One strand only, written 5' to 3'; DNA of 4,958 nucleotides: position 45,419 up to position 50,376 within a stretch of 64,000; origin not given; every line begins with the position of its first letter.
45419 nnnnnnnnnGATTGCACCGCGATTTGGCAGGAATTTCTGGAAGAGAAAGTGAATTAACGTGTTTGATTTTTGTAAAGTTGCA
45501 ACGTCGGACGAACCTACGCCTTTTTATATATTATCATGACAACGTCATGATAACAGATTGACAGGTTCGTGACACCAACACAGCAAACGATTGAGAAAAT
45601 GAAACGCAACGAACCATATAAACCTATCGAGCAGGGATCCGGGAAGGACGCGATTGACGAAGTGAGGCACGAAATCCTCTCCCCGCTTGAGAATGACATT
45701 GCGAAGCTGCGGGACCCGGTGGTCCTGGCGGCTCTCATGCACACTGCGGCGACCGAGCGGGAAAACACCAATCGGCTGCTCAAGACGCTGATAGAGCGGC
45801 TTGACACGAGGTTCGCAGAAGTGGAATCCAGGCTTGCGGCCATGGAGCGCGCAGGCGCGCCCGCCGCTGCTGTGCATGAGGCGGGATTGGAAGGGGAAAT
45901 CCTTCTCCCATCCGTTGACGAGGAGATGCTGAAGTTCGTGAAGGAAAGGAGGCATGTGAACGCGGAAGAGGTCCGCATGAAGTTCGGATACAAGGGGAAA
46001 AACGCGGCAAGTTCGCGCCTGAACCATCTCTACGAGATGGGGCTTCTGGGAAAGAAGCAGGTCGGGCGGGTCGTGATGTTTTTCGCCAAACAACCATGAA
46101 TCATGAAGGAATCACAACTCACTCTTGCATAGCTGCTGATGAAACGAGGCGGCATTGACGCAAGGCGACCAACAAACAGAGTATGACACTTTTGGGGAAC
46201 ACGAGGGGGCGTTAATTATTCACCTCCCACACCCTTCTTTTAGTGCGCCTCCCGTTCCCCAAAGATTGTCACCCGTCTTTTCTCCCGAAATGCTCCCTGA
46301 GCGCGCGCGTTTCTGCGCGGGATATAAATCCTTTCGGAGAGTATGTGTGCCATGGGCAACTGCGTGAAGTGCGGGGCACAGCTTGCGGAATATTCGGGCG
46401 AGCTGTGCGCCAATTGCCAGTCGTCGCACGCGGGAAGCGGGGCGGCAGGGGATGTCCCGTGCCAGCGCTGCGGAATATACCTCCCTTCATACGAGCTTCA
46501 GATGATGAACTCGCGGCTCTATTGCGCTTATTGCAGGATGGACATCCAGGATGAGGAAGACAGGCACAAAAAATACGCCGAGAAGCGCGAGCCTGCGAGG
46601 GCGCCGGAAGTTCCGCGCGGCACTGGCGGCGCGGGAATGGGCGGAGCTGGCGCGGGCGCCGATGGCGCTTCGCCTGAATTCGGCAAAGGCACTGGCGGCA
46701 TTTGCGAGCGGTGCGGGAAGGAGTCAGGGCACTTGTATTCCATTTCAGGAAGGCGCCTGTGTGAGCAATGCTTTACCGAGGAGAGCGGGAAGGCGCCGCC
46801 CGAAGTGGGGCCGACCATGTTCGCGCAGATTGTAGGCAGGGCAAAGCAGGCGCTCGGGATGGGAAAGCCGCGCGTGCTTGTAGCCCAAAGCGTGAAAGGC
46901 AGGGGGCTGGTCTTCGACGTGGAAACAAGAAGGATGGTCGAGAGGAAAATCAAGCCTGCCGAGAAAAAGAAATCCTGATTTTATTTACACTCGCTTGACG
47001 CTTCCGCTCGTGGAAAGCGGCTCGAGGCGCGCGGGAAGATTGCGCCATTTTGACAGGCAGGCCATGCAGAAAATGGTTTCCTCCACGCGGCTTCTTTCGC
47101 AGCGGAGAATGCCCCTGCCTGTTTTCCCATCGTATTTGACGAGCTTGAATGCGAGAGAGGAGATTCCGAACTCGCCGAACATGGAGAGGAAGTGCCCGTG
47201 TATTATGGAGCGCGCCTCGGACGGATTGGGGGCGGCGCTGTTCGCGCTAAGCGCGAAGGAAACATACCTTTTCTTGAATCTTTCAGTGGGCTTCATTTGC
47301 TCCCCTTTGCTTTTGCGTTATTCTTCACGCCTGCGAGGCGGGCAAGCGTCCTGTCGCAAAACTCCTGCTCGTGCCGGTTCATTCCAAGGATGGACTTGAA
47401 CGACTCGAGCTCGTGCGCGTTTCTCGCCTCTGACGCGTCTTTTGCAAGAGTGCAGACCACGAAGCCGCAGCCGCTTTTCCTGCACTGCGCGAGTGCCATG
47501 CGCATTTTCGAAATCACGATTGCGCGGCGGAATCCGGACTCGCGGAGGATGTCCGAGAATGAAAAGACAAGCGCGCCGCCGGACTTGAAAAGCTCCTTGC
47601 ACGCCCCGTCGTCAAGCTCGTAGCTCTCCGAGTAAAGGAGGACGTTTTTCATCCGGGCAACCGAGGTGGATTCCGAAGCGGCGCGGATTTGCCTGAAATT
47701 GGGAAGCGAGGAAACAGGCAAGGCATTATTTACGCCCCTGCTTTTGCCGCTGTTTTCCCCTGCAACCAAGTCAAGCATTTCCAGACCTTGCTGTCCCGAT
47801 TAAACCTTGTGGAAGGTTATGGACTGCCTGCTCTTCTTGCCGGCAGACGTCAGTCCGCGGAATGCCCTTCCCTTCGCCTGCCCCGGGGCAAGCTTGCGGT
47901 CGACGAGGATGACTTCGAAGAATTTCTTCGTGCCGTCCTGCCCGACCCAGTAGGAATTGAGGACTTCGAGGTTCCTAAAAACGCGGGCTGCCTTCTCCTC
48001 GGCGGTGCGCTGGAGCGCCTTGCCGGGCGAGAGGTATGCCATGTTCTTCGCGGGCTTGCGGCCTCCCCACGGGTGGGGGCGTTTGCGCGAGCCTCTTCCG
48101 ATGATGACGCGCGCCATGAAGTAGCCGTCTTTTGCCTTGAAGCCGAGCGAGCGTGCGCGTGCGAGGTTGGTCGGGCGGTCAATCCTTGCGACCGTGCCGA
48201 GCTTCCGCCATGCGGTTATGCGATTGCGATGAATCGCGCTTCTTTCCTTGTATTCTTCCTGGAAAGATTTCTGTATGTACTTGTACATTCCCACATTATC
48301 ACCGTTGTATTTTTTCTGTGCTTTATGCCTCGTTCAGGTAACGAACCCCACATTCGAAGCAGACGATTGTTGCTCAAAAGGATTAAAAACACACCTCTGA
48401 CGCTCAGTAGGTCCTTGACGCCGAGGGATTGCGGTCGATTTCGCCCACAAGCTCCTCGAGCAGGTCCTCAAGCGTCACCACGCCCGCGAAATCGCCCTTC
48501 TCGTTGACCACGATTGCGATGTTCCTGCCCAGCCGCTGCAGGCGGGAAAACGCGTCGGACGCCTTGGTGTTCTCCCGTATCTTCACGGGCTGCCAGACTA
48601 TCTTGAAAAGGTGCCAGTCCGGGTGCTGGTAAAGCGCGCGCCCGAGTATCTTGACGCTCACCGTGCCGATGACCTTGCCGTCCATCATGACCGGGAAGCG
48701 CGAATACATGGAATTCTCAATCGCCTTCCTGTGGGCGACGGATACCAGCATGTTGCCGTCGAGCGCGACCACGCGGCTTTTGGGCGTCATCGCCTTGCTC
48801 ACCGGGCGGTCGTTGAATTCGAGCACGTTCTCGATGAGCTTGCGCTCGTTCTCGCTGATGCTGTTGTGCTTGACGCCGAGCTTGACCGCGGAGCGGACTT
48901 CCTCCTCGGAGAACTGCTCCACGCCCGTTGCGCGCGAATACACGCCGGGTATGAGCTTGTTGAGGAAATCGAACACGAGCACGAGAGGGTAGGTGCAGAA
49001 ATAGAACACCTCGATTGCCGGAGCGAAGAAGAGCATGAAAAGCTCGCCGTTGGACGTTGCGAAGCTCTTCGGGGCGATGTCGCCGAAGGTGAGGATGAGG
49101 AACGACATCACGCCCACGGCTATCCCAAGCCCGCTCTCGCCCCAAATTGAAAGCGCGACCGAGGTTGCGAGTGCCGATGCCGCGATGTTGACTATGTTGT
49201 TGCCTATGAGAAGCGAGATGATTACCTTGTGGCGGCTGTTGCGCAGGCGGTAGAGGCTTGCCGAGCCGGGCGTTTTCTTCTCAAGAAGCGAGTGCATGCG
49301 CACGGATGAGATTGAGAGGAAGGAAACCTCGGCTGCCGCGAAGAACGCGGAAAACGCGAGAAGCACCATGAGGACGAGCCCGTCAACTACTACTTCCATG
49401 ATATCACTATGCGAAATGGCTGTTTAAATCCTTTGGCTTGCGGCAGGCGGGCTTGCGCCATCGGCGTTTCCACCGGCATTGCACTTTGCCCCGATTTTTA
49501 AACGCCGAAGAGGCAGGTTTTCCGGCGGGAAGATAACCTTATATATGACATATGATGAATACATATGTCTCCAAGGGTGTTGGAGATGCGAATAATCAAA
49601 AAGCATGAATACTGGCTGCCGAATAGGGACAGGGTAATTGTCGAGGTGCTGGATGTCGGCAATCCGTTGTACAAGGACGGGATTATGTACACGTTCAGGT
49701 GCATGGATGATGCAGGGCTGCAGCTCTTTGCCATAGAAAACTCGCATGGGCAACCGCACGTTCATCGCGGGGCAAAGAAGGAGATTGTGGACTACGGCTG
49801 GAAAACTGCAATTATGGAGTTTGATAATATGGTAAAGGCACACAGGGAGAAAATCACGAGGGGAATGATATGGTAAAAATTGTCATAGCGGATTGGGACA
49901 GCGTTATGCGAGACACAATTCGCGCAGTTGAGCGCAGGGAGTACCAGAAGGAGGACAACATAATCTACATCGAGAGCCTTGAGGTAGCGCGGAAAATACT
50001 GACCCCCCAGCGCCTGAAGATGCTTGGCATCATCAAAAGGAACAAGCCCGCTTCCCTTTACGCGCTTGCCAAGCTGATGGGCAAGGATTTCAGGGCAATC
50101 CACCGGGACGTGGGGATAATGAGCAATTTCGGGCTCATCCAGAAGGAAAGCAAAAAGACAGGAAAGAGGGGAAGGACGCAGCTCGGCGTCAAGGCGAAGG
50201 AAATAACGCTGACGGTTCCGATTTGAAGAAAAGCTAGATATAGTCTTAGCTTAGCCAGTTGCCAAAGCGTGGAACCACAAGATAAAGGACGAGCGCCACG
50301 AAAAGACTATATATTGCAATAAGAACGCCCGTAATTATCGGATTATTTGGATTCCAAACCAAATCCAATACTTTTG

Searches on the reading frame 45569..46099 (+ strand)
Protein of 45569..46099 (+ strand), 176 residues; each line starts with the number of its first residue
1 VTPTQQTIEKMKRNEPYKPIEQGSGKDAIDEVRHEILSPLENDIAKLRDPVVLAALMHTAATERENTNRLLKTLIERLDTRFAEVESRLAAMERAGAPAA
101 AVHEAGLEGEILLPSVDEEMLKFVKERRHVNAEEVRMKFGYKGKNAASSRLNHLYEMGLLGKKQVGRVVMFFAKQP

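Call 55: search_protein_families(library=pfam, proteins=[window:45569-46099:+], max_evalue=0.01)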
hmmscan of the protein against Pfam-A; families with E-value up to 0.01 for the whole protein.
window:45569-46099:+ (176 aa): 1 family
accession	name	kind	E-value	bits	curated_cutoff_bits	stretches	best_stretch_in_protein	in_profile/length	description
PF21248.3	SoFic-like_C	-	0.0059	17.2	27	0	143-172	43-72/76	Protein adenylyltransferase SoFic-like, C-terminal domain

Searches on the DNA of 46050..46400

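Call 74: search_rna_families(source=window, start=46050, end=46400, threshold=evalue, max_evalue=1)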
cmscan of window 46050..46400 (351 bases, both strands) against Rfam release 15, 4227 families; matches with E-value up to 1: 0.
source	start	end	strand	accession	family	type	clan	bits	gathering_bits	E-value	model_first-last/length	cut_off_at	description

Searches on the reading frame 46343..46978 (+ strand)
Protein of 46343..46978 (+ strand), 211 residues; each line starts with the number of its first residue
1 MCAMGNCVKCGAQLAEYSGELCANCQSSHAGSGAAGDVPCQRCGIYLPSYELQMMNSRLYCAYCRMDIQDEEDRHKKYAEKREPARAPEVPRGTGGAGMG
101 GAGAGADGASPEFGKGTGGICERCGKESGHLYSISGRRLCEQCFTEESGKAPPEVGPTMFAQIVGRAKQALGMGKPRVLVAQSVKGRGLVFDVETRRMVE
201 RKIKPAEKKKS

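Call 55: search_protein_families(library=pfam, proteins=[window:46343-46978:+], max_evalue=0.01)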
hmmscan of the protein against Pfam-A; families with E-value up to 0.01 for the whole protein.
window:46343-46978:+ (211 aa): 1 family
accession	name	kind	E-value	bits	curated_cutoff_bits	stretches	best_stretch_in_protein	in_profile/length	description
PF18912.6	DZR_2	-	0.0013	19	27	0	6-64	9-55/56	Double zinc ribbon domain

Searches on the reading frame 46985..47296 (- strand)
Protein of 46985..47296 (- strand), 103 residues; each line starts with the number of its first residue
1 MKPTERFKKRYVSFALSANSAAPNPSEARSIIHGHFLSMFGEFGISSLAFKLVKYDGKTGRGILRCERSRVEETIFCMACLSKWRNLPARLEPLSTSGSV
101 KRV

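Call 55: search_protein_families(library=pfam, proteins=[window:46985-47296:-], max_evalue=0.01)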
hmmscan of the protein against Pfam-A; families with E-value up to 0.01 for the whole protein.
window:46985-47296:- (103 aa): 1 family
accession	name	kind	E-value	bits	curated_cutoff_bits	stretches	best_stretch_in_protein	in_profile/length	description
PF01900.24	RNase_P_Rpp14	-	2.9e-13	50.3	23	1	10-102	1-98/104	Rpp14/Pop5 family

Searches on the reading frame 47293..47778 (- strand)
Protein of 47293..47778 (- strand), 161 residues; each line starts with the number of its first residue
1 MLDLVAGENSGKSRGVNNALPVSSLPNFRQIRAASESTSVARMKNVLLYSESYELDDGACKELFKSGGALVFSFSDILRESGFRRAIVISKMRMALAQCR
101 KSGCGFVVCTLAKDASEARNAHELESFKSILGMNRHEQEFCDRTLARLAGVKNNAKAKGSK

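Call 55: search_protein_families(library=pfam, proteins=[window:47293-47778:-], max_evalue=0.01)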
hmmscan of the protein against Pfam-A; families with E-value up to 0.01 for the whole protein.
window:47293-47778:- (161 aa): 1 family
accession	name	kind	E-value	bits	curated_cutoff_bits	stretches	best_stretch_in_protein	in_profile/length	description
PF01876.22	RNase_P_p30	-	7.5e-05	22.7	35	1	69-137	140-206/214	RNase P subunit p30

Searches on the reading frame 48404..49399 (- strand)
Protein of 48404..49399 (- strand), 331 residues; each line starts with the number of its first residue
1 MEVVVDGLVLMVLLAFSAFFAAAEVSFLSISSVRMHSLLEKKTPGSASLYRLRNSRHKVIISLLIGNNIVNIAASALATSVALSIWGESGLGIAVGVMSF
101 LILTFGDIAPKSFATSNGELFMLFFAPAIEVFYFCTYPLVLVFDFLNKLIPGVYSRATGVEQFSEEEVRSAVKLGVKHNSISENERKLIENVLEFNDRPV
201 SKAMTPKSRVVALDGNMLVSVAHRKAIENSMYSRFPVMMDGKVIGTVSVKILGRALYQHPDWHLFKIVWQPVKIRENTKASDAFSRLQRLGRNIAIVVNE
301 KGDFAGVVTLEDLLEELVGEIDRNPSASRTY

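Call 9: search_protein_families(library=pfam, proteins=[window:48404-49399:-], max_evalue=0.01)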
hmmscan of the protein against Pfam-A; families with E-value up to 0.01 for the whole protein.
window:48404-49399:- (331 aa): 2 families
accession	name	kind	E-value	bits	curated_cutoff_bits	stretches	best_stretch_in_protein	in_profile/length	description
PF01595.25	CNNM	-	3.5e-42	144.6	28.4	1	9-185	2-181/181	Cyclin M transmembrane N-terminal domain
PF00571.33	CBS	-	1.4e-14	54.6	24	2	270-318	8-56/57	CBS domain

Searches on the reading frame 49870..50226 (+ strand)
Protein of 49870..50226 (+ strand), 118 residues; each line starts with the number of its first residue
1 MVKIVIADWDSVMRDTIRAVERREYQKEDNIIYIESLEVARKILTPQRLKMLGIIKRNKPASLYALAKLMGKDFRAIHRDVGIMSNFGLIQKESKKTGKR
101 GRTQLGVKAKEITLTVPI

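Call 9: search_protein_families(library=pfam, proteins=[window:49870-50226:+], max_evalue=0.01)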
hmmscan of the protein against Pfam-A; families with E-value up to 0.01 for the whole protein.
window:49870-50226:+ (118 aa): 1 family
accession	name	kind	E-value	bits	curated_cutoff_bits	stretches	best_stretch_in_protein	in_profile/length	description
PF25212.1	HVO_A0114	-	1.1e-17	64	27.6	1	27-99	3-75/84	HVO_A0114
